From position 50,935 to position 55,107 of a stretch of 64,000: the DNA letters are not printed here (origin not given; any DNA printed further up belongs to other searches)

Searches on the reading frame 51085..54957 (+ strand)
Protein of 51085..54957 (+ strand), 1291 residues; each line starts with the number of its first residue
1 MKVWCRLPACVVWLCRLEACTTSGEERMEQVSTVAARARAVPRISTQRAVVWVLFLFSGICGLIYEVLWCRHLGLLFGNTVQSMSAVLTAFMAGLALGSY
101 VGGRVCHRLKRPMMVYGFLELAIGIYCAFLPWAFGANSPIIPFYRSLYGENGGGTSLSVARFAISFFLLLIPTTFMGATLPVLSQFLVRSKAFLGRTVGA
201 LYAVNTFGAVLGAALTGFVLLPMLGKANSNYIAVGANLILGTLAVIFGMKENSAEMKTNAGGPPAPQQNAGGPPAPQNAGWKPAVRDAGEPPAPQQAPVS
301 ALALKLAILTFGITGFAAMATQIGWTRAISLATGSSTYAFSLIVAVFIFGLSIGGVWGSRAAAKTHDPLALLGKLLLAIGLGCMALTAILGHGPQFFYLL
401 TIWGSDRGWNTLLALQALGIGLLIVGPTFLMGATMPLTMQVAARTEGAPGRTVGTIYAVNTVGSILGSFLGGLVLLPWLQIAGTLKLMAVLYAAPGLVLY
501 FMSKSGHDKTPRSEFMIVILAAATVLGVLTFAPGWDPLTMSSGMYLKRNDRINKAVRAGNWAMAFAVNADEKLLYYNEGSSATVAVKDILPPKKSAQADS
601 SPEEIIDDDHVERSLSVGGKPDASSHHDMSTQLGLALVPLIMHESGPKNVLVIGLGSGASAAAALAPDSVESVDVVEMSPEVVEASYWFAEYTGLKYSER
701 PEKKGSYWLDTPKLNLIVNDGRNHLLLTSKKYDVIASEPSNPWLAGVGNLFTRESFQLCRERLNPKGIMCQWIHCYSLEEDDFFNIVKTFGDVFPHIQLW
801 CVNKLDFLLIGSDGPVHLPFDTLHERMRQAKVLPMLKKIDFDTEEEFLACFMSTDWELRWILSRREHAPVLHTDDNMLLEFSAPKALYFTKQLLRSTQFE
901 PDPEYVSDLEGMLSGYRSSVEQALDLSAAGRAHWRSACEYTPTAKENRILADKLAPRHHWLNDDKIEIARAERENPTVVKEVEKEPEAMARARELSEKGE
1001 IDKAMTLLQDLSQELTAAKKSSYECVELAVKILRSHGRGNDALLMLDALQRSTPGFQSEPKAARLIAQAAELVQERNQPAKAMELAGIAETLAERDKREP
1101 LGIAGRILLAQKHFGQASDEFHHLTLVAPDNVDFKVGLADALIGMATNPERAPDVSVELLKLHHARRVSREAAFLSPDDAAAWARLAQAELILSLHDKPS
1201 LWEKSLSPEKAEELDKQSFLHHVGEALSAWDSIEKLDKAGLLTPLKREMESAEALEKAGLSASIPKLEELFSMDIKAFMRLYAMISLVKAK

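Call 42: search_protein_families(library=padloc, proteins=[window:51085-54957:+], max_evalue=0.01)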
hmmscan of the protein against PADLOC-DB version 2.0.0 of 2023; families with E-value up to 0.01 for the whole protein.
window:51085-54957:+ (1291 aa): 1 family
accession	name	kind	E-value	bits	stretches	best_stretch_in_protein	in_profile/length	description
PDLC04134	mad2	-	1.7e-10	38.4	1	637-795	283-418/492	mads_2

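Call 54: search_protein_families(library=ncbifam, proteins=[window:51085-54957:+], max_evalue=0.001)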
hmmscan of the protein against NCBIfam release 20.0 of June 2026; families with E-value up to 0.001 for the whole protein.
window:51085-54957:+ (1291 aa): 5 families
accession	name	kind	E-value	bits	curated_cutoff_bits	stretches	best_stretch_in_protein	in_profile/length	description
NF037959.1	MFS_SpdSyn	subfamily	1.4e-41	142.8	40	3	329-526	15-202/480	fused MFS/spermidine synthase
NF002956.0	PRK03612.1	equivalog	1.2e-36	126.3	472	3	42-255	13-205/522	polyamine aminopropyltransferase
TIGR00417.1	speE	equivalog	5.7e-22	78.3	249.55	1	576-800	6-213/271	spermidine synthase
NF002010.0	PRK00811.1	equivalog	2.3e-20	73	260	1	607-801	40-221/287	polyamine aminopropyltransferase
NF002435.0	PRK01581.1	equivalog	4e-06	26.1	537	1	636-771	139-267/374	polyamine aminopropyltransferase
